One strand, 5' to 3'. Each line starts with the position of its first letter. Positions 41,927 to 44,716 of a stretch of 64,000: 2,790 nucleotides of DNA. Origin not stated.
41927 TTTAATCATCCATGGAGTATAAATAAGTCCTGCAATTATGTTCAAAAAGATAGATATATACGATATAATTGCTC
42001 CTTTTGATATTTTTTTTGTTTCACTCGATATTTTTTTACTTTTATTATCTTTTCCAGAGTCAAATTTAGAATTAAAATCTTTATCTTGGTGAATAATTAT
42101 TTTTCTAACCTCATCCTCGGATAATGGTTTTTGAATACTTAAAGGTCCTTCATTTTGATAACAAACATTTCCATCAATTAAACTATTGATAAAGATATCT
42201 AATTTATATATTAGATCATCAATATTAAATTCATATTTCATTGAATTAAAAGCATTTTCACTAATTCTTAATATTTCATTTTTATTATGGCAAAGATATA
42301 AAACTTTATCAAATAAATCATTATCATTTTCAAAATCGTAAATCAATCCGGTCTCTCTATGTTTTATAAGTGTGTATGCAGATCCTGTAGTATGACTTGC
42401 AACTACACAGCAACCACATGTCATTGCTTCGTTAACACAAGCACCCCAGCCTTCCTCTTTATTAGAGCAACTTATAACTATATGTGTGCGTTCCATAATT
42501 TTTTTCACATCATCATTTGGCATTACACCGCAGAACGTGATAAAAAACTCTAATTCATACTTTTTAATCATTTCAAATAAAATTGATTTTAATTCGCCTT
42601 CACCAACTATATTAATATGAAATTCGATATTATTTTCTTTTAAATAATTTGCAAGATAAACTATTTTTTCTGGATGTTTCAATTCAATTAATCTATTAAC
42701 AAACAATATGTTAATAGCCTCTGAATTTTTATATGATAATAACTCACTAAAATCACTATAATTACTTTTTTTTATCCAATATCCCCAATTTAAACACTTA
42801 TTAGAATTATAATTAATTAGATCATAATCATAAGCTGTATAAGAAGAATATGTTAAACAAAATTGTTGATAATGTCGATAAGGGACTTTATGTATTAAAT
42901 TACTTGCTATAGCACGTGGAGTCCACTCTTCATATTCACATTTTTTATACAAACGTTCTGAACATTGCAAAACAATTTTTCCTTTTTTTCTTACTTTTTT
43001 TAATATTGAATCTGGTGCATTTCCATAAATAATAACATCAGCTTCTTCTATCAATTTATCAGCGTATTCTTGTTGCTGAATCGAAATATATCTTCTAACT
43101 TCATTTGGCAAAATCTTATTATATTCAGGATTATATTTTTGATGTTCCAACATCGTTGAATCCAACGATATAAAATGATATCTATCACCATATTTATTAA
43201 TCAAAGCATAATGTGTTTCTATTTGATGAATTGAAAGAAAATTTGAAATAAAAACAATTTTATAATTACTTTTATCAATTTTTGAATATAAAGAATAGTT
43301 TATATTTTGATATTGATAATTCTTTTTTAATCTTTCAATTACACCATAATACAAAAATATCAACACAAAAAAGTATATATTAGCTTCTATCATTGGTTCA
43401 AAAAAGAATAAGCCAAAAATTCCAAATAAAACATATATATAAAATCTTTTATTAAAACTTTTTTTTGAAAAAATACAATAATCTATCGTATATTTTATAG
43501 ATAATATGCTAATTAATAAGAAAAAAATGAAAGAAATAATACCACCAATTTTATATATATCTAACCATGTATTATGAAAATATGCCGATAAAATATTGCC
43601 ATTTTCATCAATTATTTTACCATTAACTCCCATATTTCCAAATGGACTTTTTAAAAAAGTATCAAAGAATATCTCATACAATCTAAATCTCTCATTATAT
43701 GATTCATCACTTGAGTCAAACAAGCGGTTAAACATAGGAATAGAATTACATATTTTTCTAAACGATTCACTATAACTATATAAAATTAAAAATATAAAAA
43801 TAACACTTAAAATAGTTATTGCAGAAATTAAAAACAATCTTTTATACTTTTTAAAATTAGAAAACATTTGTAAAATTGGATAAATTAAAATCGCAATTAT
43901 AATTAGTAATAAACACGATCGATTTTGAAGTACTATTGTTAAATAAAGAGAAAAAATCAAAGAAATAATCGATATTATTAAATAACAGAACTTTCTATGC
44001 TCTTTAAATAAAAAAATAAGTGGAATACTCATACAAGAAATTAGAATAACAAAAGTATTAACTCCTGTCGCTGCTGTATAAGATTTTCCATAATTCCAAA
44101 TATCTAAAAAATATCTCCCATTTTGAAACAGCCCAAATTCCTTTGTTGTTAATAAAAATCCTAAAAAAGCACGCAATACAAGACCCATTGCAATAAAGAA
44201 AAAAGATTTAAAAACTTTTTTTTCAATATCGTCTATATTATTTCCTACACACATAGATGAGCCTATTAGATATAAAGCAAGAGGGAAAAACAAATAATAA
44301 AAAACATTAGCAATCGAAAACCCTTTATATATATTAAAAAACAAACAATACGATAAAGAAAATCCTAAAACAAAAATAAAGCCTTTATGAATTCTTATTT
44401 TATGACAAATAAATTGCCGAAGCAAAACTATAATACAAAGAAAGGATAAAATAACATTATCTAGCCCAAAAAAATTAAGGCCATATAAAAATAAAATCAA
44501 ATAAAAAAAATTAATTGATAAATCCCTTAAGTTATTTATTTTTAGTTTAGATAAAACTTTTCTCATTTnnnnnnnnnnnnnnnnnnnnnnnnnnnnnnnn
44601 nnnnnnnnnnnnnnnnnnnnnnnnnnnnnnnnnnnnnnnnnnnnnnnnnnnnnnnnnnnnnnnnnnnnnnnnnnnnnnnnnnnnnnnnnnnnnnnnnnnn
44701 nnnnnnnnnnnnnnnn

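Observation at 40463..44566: Single 1367-aa polypeptide combining Wzy polymerase, a GT4 glycosyltransferase and the Wzx flippase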

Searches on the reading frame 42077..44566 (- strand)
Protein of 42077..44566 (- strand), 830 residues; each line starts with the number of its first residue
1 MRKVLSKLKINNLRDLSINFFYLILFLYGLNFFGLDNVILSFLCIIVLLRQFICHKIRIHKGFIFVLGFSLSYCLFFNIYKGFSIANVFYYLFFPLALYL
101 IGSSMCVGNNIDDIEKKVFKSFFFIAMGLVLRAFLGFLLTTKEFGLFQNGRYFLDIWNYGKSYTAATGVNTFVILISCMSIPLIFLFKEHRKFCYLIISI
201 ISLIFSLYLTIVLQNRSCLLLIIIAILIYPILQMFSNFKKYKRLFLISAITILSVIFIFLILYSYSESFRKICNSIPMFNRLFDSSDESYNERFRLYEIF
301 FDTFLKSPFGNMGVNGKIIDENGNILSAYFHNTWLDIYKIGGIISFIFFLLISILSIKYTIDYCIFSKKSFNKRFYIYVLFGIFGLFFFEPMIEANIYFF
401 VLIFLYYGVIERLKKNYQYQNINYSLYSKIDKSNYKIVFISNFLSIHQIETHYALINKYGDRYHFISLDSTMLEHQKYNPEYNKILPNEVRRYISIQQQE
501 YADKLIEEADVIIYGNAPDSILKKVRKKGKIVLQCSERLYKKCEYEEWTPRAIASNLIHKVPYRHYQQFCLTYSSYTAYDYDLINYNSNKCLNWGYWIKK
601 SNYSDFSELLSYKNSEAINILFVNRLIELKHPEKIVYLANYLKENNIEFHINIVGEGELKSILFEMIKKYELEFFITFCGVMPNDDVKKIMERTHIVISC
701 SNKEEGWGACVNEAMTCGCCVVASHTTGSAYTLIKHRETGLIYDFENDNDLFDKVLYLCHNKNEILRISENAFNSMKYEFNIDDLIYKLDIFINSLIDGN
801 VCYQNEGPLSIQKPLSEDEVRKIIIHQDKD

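Call 31: predict_structure(alignment_id=A2)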
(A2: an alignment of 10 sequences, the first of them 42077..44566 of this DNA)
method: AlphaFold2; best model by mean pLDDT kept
length: 830 residues; sequences in the alignment: 10
mean_pLDDT: 73.9   pTM: 0.70
mean pLDDT of the five models: 73.9, 73.5, 69.2, 67.6, 66.0
residues with pLDDT >= 90: 147; 70-90: 396; 50-70: 190; < 50: 97
segments of 3 or more residues with pLDDT < 50: 1-11, 159-169, 303-319, 321-323, 325-341, 391-396, 540-564
pLDDT, mean of each block of 10 residues (from residue 1): 45 65 80 62 69 62 86 74 71 83 78 84 82 75 64 55 41 73 67 77 78 67 77 65 67 77 82 69 56 53 42 40 48 43 71 86 80 86 66 48 86 81 85 93 79 93 92 71 84 93 95 84 84 71 38 43 64 65 61 73 85 87 83 93 95 91 96 94 83 87 55 72 61 75 84 92 91 84 89 91 81 71 61
secondary structure, 60 per line:
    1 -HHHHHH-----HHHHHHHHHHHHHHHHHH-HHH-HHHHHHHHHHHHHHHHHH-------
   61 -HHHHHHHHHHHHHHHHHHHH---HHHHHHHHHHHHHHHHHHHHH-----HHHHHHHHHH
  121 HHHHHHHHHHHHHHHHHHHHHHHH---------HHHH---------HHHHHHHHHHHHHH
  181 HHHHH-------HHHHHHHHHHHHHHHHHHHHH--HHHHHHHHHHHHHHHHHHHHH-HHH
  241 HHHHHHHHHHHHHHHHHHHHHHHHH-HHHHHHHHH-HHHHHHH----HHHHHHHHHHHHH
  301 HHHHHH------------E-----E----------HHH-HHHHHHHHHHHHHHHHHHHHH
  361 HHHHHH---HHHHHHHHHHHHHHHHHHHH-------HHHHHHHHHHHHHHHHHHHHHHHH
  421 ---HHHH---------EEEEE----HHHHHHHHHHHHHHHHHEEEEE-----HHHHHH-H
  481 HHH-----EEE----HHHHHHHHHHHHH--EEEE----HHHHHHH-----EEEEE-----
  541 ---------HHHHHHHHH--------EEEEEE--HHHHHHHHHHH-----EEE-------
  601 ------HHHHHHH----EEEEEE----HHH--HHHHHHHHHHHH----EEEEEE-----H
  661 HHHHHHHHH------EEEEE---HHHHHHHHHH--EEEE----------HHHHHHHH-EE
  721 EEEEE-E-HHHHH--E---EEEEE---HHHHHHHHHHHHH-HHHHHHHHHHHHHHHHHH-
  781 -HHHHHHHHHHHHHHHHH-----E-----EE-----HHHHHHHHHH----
elements in order (helices of 4 or more, strands of 3 or more residues): H2-7 H13-30 H36-53 H62-81 H85-105 H111-144 H154-157 H167-185 H193-213 H216-236 H238-265 H267-275 H277-283 H288-306 H340-366 H370-389 H397-420 H424-427 E437-441 H446-462 E463-467 H473-478 H480-483 E489-491 H496-508 E511-514 H519-525 E531-535 H550-558 E567-572 H575-585 E591-593 H607-613 E618-623 H633-644 E649-654 H660-669 E676-680 H684-693 E696-699 H710-717 E719-725 H729-733 E740-744 H748-760 H762-779 H782-798 H817-826

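Call 35: fold_search(model_id=the predicted structure, library=pdb)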
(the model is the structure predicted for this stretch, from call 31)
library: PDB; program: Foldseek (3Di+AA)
matches with E <= 10: 946; with E <= 0.001: 276
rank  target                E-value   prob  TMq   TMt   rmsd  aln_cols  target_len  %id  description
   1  6n1x                  9.2e-10  1.00  0.34  0.70   5.3       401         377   14  BshA from Staphylococcus aureus complexed with UDP and N-acetylglucosamine (released 2019-08-21)
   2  2jjm_A                1.4e-09  1.00  0.33  0.70   5.5       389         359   12  Crystal Structure of a family GT4 glycosyltransferase from Bacillus anthracis ORF BA1558. (released 2008-08-05)
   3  3mbo_D                1.4e-09  1.00  0.33  0.68   6.0       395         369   13  Crystal Structure of the Glycosyltransferase BaBshA bound with UDP and L-malate (released 2010-09-29)
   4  5d00_A                2.1e-09  1.00  0.32  0.69   5.6       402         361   15  Crystal structure of BshA from B. subtilis complexed with N-acetylglucosaminyl-malate and UMP (released 2016-09-07)
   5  5d00_B                2.4e-09  1.00  0.33  0.71   4.9       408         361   16  Crystal structure of BshA from B. subtilis complexed with N-acetylglucosaminyl-malate and UMP (released 2016-09-07)
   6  6d9t                  2.4e-09  1.00  0.33  0.67   5.8       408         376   16  BshA from Staphylococcus aureus complexed with UDP (released 2019-05-08)
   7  3mbo_A                4.5e-09  1.00  0.34  0.69   5.9       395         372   13  Crystal Structure of the Glycosyltransferase BaBshA bound with UDP and L-malate (released 2010-09-29)
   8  5d01_A                4.9e-09  1.00  0.31  0.67   6.2       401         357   15  Crystal structure of BshA from B. subtilis complexed with N-acetylglucosaminyl-malate (released 2016-09-07)
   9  4xsu_B                5.6e-09  1.00  0.32  0.65   6.0       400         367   16  Crystal structure of Anabaena Alr3699/HepE in complex with UDP and glucose (released 2016-01-13)
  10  3mbo_C                6.6e-09  1.00  0.32  0.65   5.6       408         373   13  Crystal Structure of the Glycosyltransferase BaBshA bound with UDP and L-malate (released 2010-09-29)
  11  3mbo_B                7.1e-09  1.00  0.34  0.71   5.5       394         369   13  Crystal Structure of the Glycosyltransferase BaBshA bound with UDP and L-malate (released 2010-09-29)
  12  4xsp_A                7.1e-09  1.00  0.33  0.67   5.7       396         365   15  Crystal structure of Anabaena Alr3699/HepE in complex with UDP (released 2016-01-13)
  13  3mbo_F                8.1e-09  1.00  0.32  0.65   6.0       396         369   15  Crystal Structure of the Glycosyltransferase BaBshA bound with UDP and L-malate (released 2010-09-29)
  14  4xso_A                9.1e-09  1.00  0.33  0.69   5.6       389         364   16  Crystal structure of apo-form Alr3699/HepE from Anabaena sp. strain PCC 7120 (released 2016-01-13)
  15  3mbo_E                9.9e-09  1.00  0.33  0.67   5.9       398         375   14  Crystal Structure of the Glycosyltransferase BaBshA bound with UDP and L-malate (released 2010-09-29)
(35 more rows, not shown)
